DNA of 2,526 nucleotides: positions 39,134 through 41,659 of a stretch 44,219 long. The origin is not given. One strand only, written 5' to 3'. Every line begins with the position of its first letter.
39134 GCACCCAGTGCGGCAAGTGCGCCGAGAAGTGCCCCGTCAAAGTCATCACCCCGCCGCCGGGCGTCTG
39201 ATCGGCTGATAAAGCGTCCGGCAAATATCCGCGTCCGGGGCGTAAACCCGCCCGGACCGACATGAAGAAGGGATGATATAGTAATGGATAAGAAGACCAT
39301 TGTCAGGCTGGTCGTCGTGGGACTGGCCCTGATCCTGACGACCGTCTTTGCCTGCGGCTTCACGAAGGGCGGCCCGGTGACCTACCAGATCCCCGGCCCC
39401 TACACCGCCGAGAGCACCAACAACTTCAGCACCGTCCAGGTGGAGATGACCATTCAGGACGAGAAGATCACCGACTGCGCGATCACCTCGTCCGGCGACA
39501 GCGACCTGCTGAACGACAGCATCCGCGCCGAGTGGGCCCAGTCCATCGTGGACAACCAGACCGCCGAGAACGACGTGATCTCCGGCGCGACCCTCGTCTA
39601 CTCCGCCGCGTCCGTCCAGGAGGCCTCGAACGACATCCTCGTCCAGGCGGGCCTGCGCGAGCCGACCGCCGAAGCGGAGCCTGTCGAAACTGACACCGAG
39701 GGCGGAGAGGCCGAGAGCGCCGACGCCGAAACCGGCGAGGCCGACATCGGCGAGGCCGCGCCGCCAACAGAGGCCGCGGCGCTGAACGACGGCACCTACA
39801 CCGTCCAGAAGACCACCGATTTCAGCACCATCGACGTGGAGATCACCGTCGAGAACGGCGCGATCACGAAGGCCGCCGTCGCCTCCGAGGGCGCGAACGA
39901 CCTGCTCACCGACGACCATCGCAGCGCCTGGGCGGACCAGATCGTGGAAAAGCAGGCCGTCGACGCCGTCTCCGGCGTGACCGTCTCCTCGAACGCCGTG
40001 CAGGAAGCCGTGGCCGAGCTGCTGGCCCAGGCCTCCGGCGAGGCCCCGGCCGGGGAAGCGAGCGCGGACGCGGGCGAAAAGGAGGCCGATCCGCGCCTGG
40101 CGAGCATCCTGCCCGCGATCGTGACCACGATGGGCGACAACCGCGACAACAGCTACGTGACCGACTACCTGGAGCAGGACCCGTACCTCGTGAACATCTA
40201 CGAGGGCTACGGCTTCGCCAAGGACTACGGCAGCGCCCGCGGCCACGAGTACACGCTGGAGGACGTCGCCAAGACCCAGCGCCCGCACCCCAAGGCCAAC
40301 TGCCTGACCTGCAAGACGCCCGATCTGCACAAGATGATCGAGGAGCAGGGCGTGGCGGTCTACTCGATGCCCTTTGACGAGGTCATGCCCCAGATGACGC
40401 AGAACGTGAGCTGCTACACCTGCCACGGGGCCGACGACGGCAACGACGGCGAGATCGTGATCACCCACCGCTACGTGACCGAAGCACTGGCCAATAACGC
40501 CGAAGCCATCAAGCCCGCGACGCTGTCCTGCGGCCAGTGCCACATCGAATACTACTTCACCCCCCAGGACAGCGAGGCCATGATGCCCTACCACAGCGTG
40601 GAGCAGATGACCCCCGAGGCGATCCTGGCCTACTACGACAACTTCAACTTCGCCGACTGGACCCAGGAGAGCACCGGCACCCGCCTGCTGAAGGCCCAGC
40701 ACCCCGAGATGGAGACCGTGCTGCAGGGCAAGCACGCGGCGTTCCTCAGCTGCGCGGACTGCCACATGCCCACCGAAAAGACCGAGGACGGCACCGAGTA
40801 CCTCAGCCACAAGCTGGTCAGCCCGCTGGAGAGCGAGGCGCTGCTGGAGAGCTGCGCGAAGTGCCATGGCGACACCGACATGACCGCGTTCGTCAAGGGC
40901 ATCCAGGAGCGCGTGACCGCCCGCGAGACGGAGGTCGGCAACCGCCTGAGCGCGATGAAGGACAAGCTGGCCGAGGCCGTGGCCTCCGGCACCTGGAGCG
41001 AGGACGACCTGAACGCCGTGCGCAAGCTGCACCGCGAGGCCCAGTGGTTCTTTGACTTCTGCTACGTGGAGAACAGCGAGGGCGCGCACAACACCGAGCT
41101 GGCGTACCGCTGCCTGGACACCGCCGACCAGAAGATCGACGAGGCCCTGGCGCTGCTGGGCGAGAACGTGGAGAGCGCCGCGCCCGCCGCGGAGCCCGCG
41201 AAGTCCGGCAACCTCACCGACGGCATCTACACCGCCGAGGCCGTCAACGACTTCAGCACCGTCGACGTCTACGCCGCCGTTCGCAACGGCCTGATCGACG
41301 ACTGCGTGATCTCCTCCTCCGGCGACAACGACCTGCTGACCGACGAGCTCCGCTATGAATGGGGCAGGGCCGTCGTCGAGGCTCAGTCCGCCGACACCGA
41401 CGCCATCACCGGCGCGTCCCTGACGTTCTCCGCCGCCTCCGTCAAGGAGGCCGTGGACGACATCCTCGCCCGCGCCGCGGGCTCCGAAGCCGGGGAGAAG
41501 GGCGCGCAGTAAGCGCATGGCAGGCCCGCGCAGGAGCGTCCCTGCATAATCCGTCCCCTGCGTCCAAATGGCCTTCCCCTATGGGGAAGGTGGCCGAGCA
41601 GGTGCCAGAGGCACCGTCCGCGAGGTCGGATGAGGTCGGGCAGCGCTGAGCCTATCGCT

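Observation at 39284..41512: NrfA nitrite reductase flanked by three covalent-flavin (FMN_bind) modules instead of a haem partner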

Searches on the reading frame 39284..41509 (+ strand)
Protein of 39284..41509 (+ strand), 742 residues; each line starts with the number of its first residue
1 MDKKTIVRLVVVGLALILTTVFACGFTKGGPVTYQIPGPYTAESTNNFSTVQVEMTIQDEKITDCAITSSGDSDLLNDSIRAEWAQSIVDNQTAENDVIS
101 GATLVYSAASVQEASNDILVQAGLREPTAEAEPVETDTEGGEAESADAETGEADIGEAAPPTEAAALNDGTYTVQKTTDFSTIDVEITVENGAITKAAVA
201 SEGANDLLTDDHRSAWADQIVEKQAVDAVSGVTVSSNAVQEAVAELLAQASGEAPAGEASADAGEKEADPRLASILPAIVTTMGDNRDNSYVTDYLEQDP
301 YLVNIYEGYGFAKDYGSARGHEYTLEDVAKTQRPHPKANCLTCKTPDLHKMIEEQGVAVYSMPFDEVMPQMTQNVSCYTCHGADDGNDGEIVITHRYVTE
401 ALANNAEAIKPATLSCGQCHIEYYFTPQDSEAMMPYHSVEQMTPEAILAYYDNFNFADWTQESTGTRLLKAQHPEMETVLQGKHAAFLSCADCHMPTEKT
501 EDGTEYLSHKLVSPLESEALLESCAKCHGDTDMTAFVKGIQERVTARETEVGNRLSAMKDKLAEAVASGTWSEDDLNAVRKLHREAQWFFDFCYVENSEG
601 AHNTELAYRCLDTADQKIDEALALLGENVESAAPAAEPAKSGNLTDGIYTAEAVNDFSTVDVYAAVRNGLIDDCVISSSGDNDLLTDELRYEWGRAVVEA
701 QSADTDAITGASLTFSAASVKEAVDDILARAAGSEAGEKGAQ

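Call 3: search_protein_families(library=pfam, proteins=[window:39284-41509:+], max_evalue=0.1)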
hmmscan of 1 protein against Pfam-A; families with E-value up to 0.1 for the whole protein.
window:39284-41509:+ (742 aa): 10 families
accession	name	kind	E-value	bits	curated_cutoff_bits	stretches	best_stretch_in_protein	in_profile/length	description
PF02335.20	Cytochrom_C552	-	2.2e-79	267.9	24.1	1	289-634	30-389/438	Cytochrome c552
PF04205.19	FMN_bind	-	2.8e-16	60.4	22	3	182-247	5-76/77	FMN-binding domain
PF14522.11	Cytochrome_C7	-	1.8e-07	31.3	24.8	2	484-534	8-54/67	Cytochrome c7 and related cytochrome c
PF10437.14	Lip_prot_lig_C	-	4e-05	23.9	24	0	172-202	6-36/85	Bacterial lipoate protein ligase C-terminus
PF22113.1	Mtrc-MtrF_II-IV_dom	-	4.6e-05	23.4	30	1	327-421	71-164/176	Outer membrane cytochrome MtrC/MtrF-like, domains II/IV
PF09086.16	DUF1924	-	0.002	18.9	22.5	1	366-405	18-56/96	Domain of unknown function (DUF1924)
PF13435.11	Cytochrome_C554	-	0.004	18.5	20.8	0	327-382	38-84/84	Cytochrome c554 and c-prime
PF03150.19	CCP_MauG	-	0.0053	17.8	25.6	0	488-509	22-42/149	Di-haem cytochrome c peroxidase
PF14537.11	Cytochrom_c3_2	-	0.031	15.2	25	0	488-535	7-40/79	Cytochrome c3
PF19671.4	DUF6174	-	0.048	14.4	23.8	0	166-220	13-68/122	Family of unknown function (DUF6174)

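Call 4: search_protein_families(library=ncbifam, proteins=[window:39284-41509:+], max_evalue=0.1)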
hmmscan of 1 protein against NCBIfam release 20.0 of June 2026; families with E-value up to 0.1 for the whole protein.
window:39284-41509:+ (742 aa): 8 families
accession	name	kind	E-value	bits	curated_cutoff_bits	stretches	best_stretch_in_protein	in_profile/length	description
NF008339.0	PRK11125.1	equivalog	9.6e-64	215.8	595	1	265-622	45-420/487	ammonia-forming cytochrome c nitrite reductase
TIGR03152.1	cyto_c552_HCOOH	exception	3.6e-50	171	692.5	1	288-625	24-381/441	ammonia-forming nitrite reductase cytochrome c552 subunit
NF008659.0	PRK11659.1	equivalog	0.00055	19.7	184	0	327-420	36-117/188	cytochrome c nitrite reductase pentaheme subunit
TIGR03508.1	decahem_SO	subfamily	0.0012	18.4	192.2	1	468-535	17-84/258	DmsE family decaheme c-type cytochrome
TIGR03153.1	cytochr_NrfH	equivalog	0.0021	18.1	134.2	0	474-501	39-66/138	cytochrome c nitrite reductase small subunit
TIGR03146.1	cyt_nit_nrfB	equivalog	0.0061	16.8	166.6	0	333-421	7-92/145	cytochrome c nitrite reductase pentaheme subunit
TIGR04257.1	nanowire_3heme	domain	0.032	14.4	40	0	483-531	19-61/75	c(7)-type cytochrome triheme domain-containing protein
TIGR00545.2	lipoyltrans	equivalog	0.085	11.8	280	0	172-231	248-307/328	lipoate--protein ligase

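Call 10: find_homologous_proteins(query=window:39284-41509:+, max_evalue=1e-10)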
Query window:39284-41509:+ (742 aa): 3936 proteins with E <= 1e-10 among 8000 candidates; the best 120 are listed.
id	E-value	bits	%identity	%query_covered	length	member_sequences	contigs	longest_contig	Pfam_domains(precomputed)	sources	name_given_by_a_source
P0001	0.0e+0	1758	97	99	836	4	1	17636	PF10437.15,PF04205.20,PF02335.21,PF14522.12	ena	-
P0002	0.0e+0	1685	86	98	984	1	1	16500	PF10437.15,PF04205.20,PF02335.21,PF14522.12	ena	-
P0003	0.0e+0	1582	88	99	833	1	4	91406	PF10437.15,PF04205.20,PF02335.21,PF14522.12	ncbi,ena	-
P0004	0.0e+0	1444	81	98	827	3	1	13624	PF10437.15,PF04205.20,PF02335.21,PF14522.12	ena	-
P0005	0.0e+0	1275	80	48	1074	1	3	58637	PF10437.15,PF04205.20,PF02335.21,PF22113.2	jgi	-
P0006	0.0e+0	1265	64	79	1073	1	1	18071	PF10437.15,PF04205.20,PF02335.21,PF14522.12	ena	-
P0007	0.0e+0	1264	82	50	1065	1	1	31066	PF10437.15,PF04205.20,PF02335.21,PF14522.12,PF22113.2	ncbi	-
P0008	0.0e+0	1263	83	49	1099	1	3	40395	PF10437.15,PF04205.20,PF02335.21,PF14522.12,PF22113.2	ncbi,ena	-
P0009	0.0e+0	1262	84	49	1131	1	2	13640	PF10437.15,PF04205.20,PF02335.21,PF14522.12,PF22113.2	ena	-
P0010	0.0e+0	1262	60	79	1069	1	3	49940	PF10437.15,PF04205.20,PF02335.21,PF14522.12,PF22113.2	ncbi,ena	-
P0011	0.0e+0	1256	83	49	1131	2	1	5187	PF10437.15,PF04205.20,PF02335.21,PF14522.12,PF22113.2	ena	-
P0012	0.0e+0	1254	83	49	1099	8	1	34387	PF10437.15,PF04205.20,PF02335.21,PF14522.12,PF22113.2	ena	-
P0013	0.0e+0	1252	83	49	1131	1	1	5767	PF10437.15,PF04205.20,PF02335.21,PF14522.12,PF22113.2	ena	-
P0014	0.0e+0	1250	83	49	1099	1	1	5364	PF10437.15,PF04205.20,PF02335.21,PF14522.12,PF22113.2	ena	-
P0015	0.0e+0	1201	82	50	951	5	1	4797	PF04205.20,PF02335.21,PF14522.12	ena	-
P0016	0.0e+0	1189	82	48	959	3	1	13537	PF04205.20,PF02335.21,PF22113.2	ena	-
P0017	0.0e+0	1188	82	48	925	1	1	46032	PF04205.20,PF02335.21,PF22113.2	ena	-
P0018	0.0e+0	1186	80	50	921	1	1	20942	PF04205.20,PF02335.21,PF14522.12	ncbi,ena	-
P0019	0.0e+0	1185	80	50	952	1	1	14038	PF04205.20,PF02335.21,PF14522.12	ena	-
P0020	0.0e+0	1177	81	50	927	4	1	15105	PF10437.15,PF04205.20,PF02335.21,PF14522.12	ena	-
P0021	0.0e+0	1176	70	63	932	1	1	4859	PF04205.20,PF02335.21,PF14522.12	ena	-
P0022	0.0e+0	1176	81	50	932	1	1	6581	PF10437.15,PF04205.20,PF02335.21,PF14522.12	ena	-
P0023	0.0e+0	1175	81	50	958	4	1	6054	PF10437.15,PF04205.20,PF02335.21,PF14522.12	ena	-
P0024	0.0e+0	1174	70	63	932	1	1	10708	PF10437.15,PF04205.20,PF02335.21,PF14522.12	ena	-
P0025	0.0e+0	1171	64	82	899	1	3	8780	PF10437.15,PF04205.20,PF02335.21,PF22113.2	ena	-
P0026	0.0e+0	1170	81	50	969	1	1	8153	PF04205.20,PF02335.21,PF14522.12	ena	-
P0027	0.0e+0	1169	71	63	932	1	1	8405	PF04205.20,PF02335.21,PF14522.12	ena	-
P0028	0.0e+0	1167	83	49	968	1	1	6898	PF10437.15,PF04205.20,PF02335.21,PF14522.12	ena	-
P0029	0.0e+0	1162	81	50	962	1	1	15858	PF04205.20,PF02335.21,PF14522.12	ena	-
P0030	0.0e+0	1160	83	49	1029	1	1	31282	PF10437.15,PF04205.20,PF02335.21,PF14522.12,PF22113.2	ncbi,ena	-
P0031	0.0e+0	1159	83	49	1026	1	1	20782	PF10437.15,PF04205.20,PF02335.21,PF14522.12,PF22113.2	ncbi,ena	-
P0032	0.0e+0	1154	70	48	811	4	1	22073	PF13435.12,PF02335.21,PF14522.12,PF22113.2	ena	-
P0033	0.0e+0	1149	55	79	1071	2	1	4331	PF10437.15,PF04205.20,PF02335.21,PF14522.12,PF22113.2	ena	-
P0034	0.0e+0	1142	84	48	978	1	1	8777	PF04205.20,PF02335.21,PF14522.12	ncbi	-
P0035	0.0e+0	1134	67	79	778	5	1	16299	PF04205.20,PF02335.21,PF14522.12,PF22113.2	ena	-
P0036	0.0e+0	1130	66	79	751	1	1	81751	PF04205.20,PF02335.21,PF14522.12,PF22113.2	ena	-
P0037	0.0e+0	1121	62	82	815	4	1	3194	PF10437.15,PF04205.20,PF02335.21,PF14522.12,PF22113.2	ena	-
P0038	0.0e+0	1103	66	48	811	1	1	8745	PF02335.21,PF14522.12,PF22113.2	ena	-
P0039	0.0e+0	1091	82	47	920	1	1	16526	PF04205.20,PF02335.21,PF14522.12,PF22113.2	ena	-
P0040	0.0e+0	1079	84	48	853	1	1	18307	PF04205.20,PF02335.21,PF14522.12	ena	-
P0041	0.0e+0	1073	82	50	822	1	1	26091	PF04205.20,PF02335.21,PF14522.12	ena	-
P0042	0.0e+0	1070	67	62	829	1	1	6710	PF04205.20,PF02335.21,PF14522.12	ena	-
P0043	0.0e+0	1066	84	48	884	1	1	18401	PF04205.20,PF02335.21,PF14522.12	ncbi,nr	ncbi:MAG: ammonia-forming cytochrome c nitrite reductase subunit c552 [Clostridia bacterium]|nr:ammo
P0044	0.0e+0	1063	82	50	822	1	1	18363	PF04205.20,PF02335.21,PF14522.12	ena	-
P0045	0.0e+0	1040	79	50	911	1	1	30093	PF04205.20,PF02335.21,PF14522.12,PF22113.2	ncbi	-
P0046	0.0e+0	1021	73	84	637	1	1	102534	PF04205.20,PF02335.21,PF14522.12,PF22113.2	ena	-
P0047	4.0e-298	1009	72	84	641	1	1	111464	PF04205.20,PF02335.21,PF14522.12,PF22113.2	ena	-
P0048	8.7e-298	1007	72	84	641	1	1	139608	PF04205.20,PF02335.21,PF14522.12,PF22113.2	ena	-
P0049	3.7e-297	1005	72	84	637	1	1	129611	PF04205.20,PF02335.21,PF14522.12,PF22113.2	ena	-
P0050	3.0e-288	976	71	75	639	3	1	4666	PF04205.20,PF02335.21,PF14522.12,PF22113.2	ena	-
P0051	8.2e-281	951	76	51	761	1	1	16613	PF04205.20,PF02335.21,PF14522.12,PF22113.2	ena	-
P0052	2.6e-280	950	54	94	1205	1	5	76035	PF23610.2,PF04205.20,PF13031.13,PF00457.25,PF18799.7,PF02335.21,PF20007.5,PF14522.12,PF22113.2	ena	-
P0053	5.6e-277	939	68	85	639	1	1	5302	PF04205.20,PF02335.21,PF14522.12,PF22113.2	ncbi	-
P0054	7.2e-275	932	51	65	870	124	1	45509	PF14537.12,PF04205.20,PF02335.21,PF14522.12,PF22113.2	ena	-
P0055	2.2e-273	927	80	48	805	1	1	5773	PF04205.20,PF02335.21,PF14522.12,PF22113.2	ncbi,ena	-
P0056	1.4e-271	921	80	48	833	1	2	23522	PF04205.20,PF02335.21,PF14522.12,PF22113.2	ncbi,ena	-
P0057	2.1e-271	920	80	48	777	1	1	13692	PF04205.20,PF02335.21,PF14522.12,PF22113.2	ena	-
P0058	2.5e-271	920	60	62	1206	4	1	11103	PF04205.20,PF13031.13,PF02335.21,PF20007.5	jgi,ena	-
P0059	3.0e-270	916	81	48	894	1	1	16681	PF02335.21,PF14522.12,PF22113.2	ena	-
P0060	1.9e-268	911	80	48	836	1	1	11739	PF02335.21,PF14522.12,PF22113.2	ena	-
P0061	2.4e-268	910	79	47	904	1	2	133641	PF04205.20,PF02335.21,PF14522.12,PF22113.2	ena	-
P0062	1.0e-267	908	80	48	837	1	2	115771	PF02335.21,PF14522.12,PF22113.2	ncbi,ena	-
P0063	3.9e-267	906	58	74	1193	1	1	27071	PF04205.20,PF02335.21,PF20007.5,PF14522.12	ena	-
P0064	7.5e-267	905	78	48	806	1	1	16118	PF04205.20,PF02335.21,PF22113.2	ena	-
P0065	1.6e-266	904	80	48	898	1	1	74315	PF02335.21,PF14522.12,PF22113.2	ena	-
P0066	2.3e-266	904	82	50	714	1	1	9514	PF04205.20,PF02335.21,PF14522.12,PF22113.2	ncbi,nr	ncbi:MAG: ammonia-forming cytochrome c nitrite reductase subunit c552, partial [Clostridia bacterium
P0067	5.6e-266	902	79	47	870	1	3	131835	PF04205.20,PF02335.21,PF14522.12,PF22113.2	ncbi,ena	-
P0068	9.4e-266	902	63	62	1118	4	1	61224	PF02335.21,PF14522.12,PF16244.12,PF22113.2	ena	-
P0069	1.5e-265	901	83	49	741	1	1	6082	PF04205.20,PF02335.21,PF14522.12,PF22113.2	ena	-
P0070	1.8e-265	901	59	47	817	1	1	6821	PF14537.12,PF02335.21,PF14522.12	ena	-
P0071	5.4e-265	899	80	47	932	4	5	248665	PF04205.20,PF02335.21,PF14522.12,PF22113.2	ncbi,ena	-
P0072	1.1e-264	898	76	51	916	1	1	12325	PF04205.20,PF02335.21,PF14522.12,PF22113.2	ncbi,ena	-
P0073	1.0e-263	895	79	47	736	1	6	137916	PF04205.20,PF02335.21,PF14522.12,PF22113.2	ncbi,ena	-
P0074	2.9e-263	893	79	47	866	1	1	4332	PF04205.20,PF02335.21,PF14522.12,PF22113.2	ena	-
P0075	1.0e-261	888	81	50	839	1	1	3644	PF04205.20,PF18998.7,PF02335.21,PF14522.12,PF22113.2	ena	-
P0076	2.2e-258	877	58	47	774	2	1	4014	PF14537.12,PF02335.21,PF14522.12,PF22113.2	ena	-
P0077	6.7e-258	876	79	63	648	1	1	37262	PF04205.20,PF02335.21,PF14522.12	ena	-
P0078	2.6e-256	870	56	48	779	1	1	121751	PF14537.12,PF02335.21,PF14522.12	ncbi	-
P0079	9.8e-255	865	67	54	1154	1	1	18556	PF04205.20,PF02335.21,PF20007.5,PF22113.2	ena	-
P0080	4.9e-254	863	55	94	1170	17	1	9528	PF04205.20,PF24135.2,PF02335.21,PF20007.5,PF14522.12,PF16244.12,PF22113.2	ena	-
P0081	5.6e-254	863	66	55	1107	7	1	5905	PF04205.20,PF13031.13,PF02335.21,PF20007.5,PF22113.2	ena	-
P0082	3.3e-251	854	54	95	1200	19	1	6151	PF04205.20,PF02335.21,PF20007.5,PF16244.12,PF22113.2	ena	-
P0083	7.3e-247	839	76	51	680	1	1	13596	PF02335.21,PF14522.12,PF22113.2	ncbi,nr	ncbi:MAG: ammonia-forming cytochrome c nitrite reductase subunit c552, partial [Clostridia bacterium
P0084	1.3e-245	835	50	75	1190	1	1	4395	PF04205.20,PF02335.21,PF20007.5,PF14522.12,PF16244.12,PF22113.2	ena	-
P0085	2.1e-245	834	66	52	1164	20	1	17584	PF14512.12,PF04205.20,PF04886.17,PF02335.21,PF22113.2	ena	-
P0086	1.4e-243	828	54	94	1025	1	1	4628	PF04205.20,PF02335.21,PF16244.12,PF22113.2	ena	-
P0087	1.8e-241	821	76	51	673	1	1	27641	PF04205.20,PF02335.21,PF14522.12,PF22113.2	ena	-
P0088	3.6e-241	820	59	85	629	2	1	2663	PF02335.21,PF14522.12,PF22113.2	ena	-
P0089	2.4e-239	814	53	94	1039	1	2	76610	PF04205.20,PF02335.21,PF16244.12,PF22113.2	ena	-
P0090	3.1e-239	814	81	21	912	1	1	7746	PF10437.15,PF04205.20,PF02335.21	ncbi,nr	ncbi:MAG: ammonia-forming cytochrome c nitrite reductase subunit c552, partial [Clostridia bacterium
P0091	1.0e-238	812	79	60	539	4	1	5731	PF02335.21,PF14522.12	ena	-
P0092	1.7e-237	808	61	64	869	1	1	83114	PF04205.20,PF02335.21,PF14522.12,PF22113.2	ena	-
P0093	2.5e-237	808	55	94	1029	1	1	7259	PF04205.20,PF02335.21,PF22113.2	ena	-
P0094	1.2e-236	805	81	50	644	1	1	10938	PF04205.20,PF02335.21,PF14522.12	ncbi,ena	-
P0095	2.4e-236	804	56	94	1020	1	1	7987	PF04205.20,PF02335.21,PF14522.12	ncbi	-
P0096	5.6e-236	803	54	94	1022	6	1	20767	PF04205.20,PF02335.21,PF14522.12,PF16244.12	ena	-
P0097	9.8e-236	802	55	94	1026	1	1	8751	PF04205.20,PF02335.21,PF14522.12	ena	-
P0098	1.4e-235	802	52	94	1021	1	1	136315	PF04205.20,PF02335.21,PF20007.5,PF14522.12,PF16244.12,PF22113.2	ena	-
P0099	3.6e-235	801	67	54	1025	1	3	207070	PF04205.20,PF02335.21,PF20007.5,PF14522.12,PF16244.12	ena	-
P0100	4.6e-235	800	52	94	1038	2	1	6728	PF04205.20,PF02335.21,PF14522.12,PF16244.12,PF22113.2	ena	-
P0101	7.6e-235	799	52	94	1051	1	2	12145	PF04205.20,PF02335.21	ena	-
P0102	8.5e-235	799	53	93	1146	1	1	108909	PF03544.20,PF04205.20,PF02335.21,PF14522.12,PF22113.2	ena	-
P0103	9.0e-235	799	53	94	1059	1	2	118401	PF04205.20,PF02335.21,PF14522.12,PF16244.12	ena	-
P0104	1.3e-234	799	55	94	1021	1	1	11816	PF04205.20,PF02335.21,PF14522.12,PF16244.12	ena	-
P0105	1.4e-234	799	67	54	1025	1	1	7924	PF04205.20,PF02335.21,PF14522.12,PF22113.2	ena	-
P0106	1.4e-234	799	55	94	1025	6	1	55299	PF04205.20,PF02335.21,PF14522.12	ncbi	-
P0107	1.7e-234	798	67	54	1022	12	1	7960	PF04205.20,PF02335.21,PF14522.12,PF16244.12,PF22113.2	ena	-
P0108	2.4e-234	798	67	54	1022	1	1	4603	PF04205.20,PF02335.21,PF14522.12,PF16244.12,PF22113.2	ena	-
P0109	2.5e-234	798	67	54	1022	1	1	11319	PF04205.20,PF02335.21,PF14522.12,PF16244.12,PF22113.2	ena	-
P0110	2.7e-234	798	67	54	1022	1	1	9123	PF04205.20,PF02335.21,PF14522.12,PF16244.12,PF22113.2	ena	-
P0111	3.7e-234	797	67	54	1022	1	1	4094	PF04205.20,PF02335.21,PF14522.12,PF16244.12,PF22113.2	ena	-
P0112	4.0e-234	797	55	94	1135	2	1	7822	PF04205.20,PF02335.21,PF14522.12,PF22113.2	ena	-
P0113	4.2e-234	797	67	54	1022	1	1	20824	PF04205.20,PF02335.21,PF14522.12,PF16244.12,PF22113.2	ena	-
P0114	4.6e-234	797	67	54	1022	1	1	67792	PF04205.20,PF02335.21,PF14522.12,PF16244.12,PF22113.2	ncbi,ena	-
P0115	7.0e-234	796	67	54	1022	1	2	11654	PF04205.20,PF02335.21,PF16244.12,PF22113.2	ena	-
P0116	7.9e-234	796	53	94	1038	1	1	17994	PF04205.20,PF02335.21,PF16244.12,PF22113.2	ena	-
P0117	9.7e-234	796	67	54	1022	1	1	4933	PF04205.20,PF02335.21,PF14522.12,PF16244.12,PF22113.2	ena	-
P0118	1.0e-233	796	52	94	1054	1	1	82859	PF04205.20,PF02335.21,PF22113.2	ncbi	-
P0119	1.5e-233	795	58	81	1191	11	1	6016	PF04205.20,PF02335.21,PF20007.5,PF14522.12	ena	-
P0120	1.7e-233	795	67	54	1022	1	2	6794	PF04205.20,PF02335.21,PF16244.12,PF22113.2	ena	-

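Call 20: find_encoding_contigs(protein=P0003, flank=10000, max_places=3)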
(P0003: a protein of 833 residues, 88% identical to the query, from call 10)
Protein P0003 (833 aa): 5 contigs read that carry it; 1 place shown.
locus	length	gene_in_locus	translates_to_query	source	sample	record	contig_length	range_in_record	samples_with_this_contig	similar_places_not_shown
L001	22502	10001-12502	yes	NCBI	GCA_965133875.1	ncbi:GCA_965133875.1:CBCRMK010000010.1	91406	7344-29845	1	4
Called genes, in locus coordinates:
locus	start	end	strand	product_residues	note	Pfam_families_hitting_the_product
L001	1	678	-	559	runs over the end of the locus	PF05524:PEP-utilisers_N, PF00391:PEP-utilizers, PF02896:PEP-utilizers_C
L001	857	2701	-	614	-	PF00367:PTS_EIIB, PF02378:PTS_EIIC, PF00358:PTS_EIIA_1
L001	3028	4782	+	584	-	PF04205:FMN_bind, PF01946:Thi4 (weak), PF00890:FAD_binding_2, PF01266:DAO, PF03486:HI0933_like, PF07992:Pyr_redox_2, PF12831:FAD_oxidored, PF13450:NAD_binding_8 (weak), +1 more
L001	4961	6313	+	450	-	PF13375:RnfC_N, PF01512:Complex1_51K, PF10531:SLBB, PF12838:Fer4_7 (faint), PF13183:Fer4_8 (faint), PF13534:Fer4_17 (faint), PF13237:Fer4_10, PF13187:Fer4_9 (weak), +4 more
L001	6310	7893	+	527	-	PF03116:NQR2_RnfD_RnfE, PF04205:FMN_bind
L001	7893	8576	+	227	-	PF02508:Rnf-Nqr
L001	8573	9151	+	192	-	PF02508:Rnf-Nqr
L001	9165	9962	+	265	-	PF04060:FeS, PF13237:Fer4_10 (weak), PF12838:Fer4_7 (weak), PF13187:Fer4_9 (weak), PF14697:Fer4_21, PF25160:LdpA_Fe-S-bd (weak), PF00037:Fer4, PF13187:Fer4_9, +10 more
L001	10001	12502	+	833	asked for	PF10437:Lip_prot_lig_C (faint), PF04205:FMN_bind (weak), PF02335:Cytochrom_C552, PF14522:Cytochrome_C7 (faint)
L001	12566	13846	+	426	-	PF05140:ResB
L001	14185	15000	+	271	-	PF01578:Cytochrom_C_asm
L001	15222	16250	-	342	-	PF04041:Glyco_hydro_130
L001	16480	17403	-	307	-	PF00070:Pyr_redox (faint), PF00890:FAD_binding_2, PF01134:GIDA (faint), PF01266:DAO (weak), PF07992:Pyr_redox_2, PF12831:FAD_oxidored, PF13450:NAD_binding_8 (weak), PF13738:Pyr_redox_3, +1 more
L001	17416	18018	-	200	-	PF02661:Fic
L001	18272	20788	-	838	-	PF03477:ATP-cone, PF13597:NRDD, PF00462:Glutaredoxin (weak)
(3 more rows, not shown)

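Call 21: find_encoding_contigs(protein=P0071, flank=10000, max_places=2)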
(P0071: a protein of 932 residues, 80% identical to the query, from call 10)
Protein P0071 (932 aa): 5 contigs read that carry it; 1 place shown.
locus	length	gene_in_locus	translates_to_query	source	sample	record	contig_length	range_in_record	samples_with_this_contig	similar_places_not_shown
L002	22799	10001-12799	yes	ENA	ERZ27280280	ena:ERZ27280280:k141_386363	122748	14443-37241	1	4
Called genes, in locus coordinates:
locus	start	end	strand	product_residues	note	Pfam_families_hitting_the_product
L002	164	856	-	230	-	PF08503:DapH_N, PF25087:GMPPB_C (weak), PF25084:LbH_EIF2B (weak), PF00132:Hexapep, PF14602:Hexapep_2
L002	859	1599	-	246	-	PF01113:DapB_N, PF05173:DapB_C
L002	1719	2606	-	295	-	PF00701:DHDPS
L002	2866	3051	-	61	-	-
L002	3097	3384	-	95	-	PF07876:Dabb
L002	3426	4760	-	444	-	PF00381:PTS-HPr, PF00389:2-Hacid_dh, PF02826:2-Hacid_dh_C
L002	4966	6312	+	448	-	PF13375:RnfC_N, PF01512:Complex1_51K, PF10531:SLBB, PF13183:Fer4_8 (faint), PF12838:Fer4_7 (faint), PF12837:Fer4_6 (weak), PF13237:Fer4_10 (weak), PF13187:Fer4_9 (weak), +7 more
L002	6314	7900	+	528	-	PF03116:NQR2_RnfD_RnfE, PF04205:FMN_bind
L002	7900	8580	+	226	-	PF02508:Rnf-Nqr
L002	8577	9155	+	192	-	PF02508:Rnf-Nqr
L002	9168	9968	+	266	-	PF04060:FeS, PF13237:Fer4_10 (weak), PF12838:Fer4_7 (weak), PF13187:Fer4_9 (weak), PF14697:Fer4_21, PF25160:LdpA_Fe-S-bd (weak), PF00037:Fer4 (weak), PF13187:Fer4_9, +12 more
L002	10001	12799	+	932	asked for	PF04205:FMN_bind (faint), PF02335:Cytochrom_C552, PF22113:Mtrc-MtrF_II-IV_dom (faint), PF14522:Cytochrome_C7 (faint)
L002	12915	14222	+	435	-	PF05140:ResB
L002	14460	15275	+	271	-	PF01578:Cytochrom_C_asm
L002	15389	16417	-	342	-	PF04041:Glyco_hydro_130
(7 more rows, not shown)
